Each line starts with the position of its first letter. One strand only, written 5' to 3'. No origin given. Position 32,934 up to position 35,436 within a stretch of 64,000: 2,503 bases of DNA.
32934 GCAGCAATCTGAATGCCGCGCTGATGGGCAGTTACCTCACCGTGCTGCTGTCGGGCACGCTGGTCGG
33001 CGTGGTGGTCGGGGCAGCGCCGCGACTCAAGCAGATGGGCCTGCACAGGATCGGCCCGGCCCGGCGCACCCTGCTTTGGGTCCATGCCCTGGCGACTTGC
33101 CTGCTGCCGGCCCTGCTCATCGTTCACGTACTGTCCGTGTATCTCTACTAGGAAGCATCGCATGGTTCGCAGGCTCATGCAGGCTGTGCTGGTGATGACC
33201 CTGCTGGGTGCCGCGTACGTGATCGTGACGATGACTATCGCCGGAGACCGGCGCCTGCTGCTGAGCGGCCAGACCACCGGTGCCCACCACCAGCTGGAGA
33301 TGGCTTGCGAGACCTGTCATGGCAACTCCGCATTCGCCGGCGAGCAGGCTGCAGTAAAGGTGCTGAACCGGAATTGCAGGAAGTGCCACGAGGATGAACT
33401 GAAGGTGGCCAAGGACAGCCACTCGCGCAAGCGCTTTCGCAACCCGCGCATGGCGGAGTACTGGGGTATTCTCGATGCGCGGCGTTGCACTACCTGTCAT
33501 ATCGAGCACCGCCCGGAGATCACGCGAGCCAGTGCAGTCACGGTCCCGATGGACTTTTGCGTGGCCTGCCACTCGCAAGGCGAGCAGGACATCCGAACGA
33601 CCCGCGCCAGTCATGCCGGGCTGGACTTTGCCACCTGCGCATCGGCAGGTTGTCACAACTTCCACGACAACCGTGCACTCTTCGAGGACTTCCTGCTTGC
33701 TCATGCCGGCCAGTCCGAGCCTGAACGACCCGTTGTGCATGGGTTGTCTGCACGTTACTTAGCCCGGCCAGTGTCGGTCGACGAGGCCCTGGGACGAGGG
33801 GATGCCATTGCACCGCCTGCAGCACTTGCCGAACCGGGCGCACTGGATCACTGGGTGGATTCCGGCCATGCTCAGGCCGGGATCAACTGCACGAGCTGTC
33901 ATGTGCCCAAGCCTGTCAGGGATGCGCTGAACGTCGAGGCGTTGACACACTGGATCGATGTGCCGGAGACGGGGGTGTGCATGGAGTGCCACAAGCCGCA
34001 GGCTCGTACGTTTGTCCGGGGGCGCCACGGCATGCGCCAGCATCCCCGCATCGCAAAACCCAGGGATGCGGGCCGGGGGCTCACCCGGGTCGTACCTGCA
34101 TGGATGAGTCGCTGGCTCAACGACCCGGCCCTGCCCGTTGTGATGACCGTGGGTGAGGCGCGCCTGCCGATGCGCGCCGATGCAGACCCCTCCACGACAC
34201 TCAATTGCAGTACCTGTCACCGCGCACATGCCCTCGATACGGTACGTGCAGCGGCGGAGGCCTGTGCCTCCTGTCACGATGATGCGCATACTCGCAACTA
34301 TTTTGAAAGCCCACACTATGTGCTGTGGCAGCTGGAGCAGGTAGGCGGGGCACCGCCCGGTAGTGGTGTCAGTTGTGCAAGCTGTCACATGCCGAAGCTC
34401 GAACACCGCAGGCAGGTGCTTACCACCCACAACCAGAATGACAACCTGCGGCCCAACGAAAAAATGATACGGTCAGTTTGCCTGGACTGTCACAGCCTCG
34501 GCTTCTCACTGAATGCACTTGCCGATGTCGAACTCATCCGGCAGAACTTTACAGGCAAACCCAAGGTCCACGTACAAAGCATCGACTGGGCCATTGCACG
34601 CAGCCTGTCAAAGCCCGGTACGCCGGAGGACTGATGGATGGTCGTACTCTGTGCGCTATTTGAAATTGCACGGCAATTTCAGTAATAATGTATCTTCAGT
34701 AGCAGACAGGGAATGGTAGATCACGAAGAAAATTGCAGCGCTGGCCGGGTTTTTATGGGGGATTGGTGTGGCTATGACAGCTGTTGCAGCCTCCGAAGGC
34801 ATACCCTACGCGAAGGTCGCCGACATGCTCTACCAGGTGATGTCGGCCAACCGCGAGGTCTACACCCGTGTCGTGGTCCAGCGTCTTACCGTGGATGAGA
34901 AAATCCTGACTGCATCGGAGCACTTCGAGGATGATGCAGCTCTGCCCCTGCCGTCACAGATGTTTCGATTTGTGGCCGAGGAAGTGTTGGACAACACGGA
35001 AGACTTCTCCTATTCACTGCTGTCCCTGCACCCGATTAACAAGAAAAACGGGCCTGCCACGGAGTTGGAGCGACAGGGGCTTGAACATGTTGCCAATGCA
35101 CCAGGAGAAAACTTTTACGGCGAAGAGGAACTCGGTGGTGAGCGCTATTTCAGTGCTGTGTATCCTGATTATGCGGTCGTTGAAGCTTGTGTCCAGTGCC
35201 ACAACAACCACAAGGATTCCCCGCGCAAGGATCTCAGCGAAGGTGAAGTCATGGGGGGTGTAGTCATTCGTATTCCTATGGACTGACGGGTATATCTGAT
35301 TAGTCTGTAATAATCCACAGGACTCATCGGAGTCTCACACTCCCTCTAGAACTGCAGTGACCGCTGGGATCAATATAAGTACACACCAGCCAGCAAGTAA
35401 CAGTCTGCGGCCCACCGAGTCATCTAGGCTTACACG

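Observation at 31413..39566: Inverted, 5'-truncated IS1595 remnants bracket the high-GC cargo segment; IS1595 copies mark every GC transition in the window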

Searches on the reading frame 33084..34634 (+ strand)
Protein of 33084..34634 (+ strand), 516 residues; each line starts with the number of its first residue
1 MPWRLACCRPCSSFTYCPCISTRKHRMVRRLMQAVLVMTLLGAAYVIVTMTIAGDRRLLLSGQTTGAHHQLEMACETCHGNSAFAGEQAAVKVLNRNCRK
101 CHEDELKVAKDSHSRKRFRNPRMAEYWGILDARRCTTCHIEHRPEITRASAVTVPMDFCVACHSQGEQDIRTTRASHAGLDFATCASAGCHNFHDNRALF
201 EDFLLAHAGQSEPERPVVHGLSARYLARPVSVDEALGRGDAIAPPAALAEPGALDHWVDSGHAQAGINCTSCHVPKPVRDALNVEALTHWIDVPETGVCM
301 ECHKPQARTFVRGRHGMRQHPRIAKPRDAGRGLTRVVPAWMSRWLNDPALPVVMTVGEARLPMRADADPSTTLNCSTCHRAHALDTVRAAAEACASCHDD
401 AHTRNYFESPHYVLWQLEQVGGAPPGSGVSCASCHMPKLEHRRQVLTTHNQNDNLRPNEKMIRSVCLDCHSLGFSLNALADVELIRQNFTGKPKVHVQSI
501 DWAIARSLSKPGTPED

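Call 7: search_protein_families(library=pfam, proteins=[window:33084-34634:+], max_evalue=0.01)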
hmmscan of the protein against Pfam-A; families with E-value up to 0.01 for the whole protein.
window:33084-34634:+ (516 aa): 5 families
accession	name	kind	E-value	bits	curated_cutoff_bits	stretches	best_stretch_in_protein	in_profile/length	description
PF14537.11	Cytochrom_c3_2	-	1.5e-16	61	25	1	68-164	2-79/79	Cytochrome c3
PF02335.20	Cytochrom_C552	-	4.1e-09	36.4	24.1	2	410-471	230-283/438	Cytochrome c552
PF14522.11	Cytochrome_C7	-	8.9e-09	35.5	24.8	0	261-306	7-51/67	Cytochrome c7 and related cytochrome c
PF09699.15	Paired_CXXCH_1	-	2.1e-06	27.8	20.6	0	133-165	7-38/41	Doubled CXXCH motif (Paired_CXXCH_1)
PF02085.21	Cytochrom_CIII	-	3e-05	24.7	22.9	0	264-308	44-87/101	Class III cytochrome C family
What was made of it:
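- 31922..35286 (+): Conserved operon: GPP34-like/membrane protein (31922-33151), multihaem cytochrome c (33084-34634) and Tll0287-like protein (34768-35286). Pfam hits (call 7).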

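Call 34: find_related_loci(query=window:33159-34634:+, collection=genome_contigs, flank=10000)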
Query window:33159-34634:+ (491 aa) in genome_contigs; peptide patterns used: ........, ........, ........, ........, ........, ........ (x = any residue, [..] = any of these).
411 stretches matched a pattern; 399 encode a relative of the query (tblastn E <= 1e-3); the best 80 are kept; 80 distinct loci.
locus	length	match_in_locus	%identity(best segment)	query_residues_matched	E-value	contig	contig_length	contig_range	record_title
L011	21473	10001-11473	85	1-491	0e+0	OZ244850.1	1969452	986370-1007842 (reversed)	MAG: Gammaproteobacteria bacterium isolate ed37e13b-53fa-493c-b8f4-17445a644a29 genome assembly, chromosome: 1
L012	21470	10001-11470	81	2-491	0e+0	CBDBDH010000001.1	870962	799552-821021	MAG: Gammaproteobacteria bacterium isolate e89fa625-5021-4a9b-bfd5-acc89245cacc genome assembly, contig: contig_1, whole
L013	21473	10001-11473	81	1-491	0e+0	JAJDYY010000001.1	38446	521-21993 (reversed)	MAG: Gammaproteobacteria bacterium isolate jk18x34bins.59 k141_488491, whole genome shotgun sequence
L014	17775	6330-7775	77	1-491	0e+0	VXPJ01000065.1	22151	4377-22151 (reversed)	MAG: Proteobacteria bacterium isolate SB0662_bin_53 NODE_2231_length_22151_cov_25.048651, whole genome shotgun sequence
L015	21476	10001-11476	76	5-491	0e+0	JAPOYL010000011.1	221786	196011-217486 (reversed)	MAG: Gammaproteobacteria bacterium isolate COS4_bin_31 NODE_40_length_221786_cov_9.76017, whole genome shotgun sequence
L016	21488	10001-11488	66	1-491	0e+0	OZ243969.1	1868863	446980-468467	MAG: Gammaproteobacteria bacterium isolate 9d7049a9-63ed-4b9d-8f30-7360124962fc genome assembly, chromosome: 1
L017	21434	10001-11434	62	9-482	0e+0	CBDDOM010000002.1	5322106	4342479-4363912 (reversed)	MAG: Alphaproteobacteria bacterium isolate 78d396fd-9330-4943-9dc2-f94f35060de0 genome assembly, contig: contig_2, whole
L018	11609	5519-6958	62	9-484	0e+0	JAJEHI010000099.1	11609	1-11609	MAG: Defluviicoccus sp. isolate p16x60bins.37 k141_856949, whole genome shotgun sequence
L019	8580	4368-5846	62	9-489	0e+0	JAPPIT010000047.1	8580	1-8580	MAG: Defluviicoccus sp. isolate RHO2_bin_2 NODE_9000_length_8580_cov_64.569619, whole genome shotgun sequence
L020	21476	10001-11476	78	5-491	0e+0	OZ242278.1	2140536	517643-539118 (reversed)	MAG: Gammaproteobacteria bacterium isolate 99813c64-cda1-4339-9072-ed8613caf1e7 genome assembly, chromosome: 1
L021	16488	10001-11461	62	2-485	0e+0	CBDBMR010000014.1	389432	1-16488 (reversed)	MAG: Rhodospirillales bacterium isolate e27e2cbc-abdb-4762-b094-4e72ea50ec95 genome assembly, contig: contig_14, whole g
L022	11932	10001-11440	63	9-484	0e+0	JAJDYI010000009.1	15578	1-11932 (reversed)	MAG: Alphaproteobacteria bacterium isolate jk18x34bins.19 k141_44906, whole genome shotgun sequence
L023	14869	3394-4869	59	1-487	0e+0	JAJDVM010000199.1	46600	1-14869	MAG: Defluviicoccus sp. isolate jk18x22bins.41 k141_288667, whole genome shotgun sequence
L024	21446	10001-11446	62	1-482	0e+0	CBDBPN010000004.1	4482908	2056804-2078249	MAG: Pseudomonadales bacterium isolate 2ce4bf40-c7db-479d-8486-3b8447665951 genome assembly, contig: contig_4, whole gen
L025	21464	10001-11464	60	1-482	0e+0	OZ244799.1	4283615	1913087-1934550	MAG: bacterium isolate fda9cd22-9c8c-44c4-8321-deb2e702e096 genome assembly, chromosome: 1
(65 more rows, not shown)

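Call 61: search_protein_families(library=pfam, proteins=[L011:8027-8659:-], max_evalue=1)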
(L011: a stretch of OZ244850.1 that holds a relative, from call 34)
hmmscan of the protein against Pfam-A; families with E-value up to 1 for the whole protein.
L011:8027-8659:- (210 aa): 0 families

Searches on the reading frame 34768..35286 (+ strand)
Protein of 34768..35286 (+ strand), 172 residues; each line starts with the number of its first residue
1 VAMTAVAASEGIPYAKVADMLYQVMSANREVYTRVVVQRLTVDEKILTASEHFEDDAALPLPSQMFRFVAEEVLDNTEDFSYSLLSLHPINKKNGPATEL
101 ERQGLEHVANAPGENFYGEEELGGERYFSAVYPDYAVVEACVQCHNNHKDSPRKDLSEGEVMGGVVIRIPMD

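Call 7: search_protein_families(library=pfam, proteins=[window:34768-35286:+], max_evalue=0.01)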
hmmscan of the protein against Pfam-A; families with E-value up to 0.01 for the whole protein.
window:34768-35286:+ (172 aa): 1 family
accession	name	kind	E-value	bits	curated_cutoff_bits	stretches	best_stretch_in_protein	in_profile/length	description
PF11845.13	Tll0287-like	-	2.7e-20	73.7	24.1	1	17-170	11-144/144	Tll0287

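Call 10: find_encoding_contigs(protein=window:34768-35286:+, flank=10000, max_places=10)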
Protein window:34768-35286:+ (172 aa): no gene with exactly this product is on record in the collection.
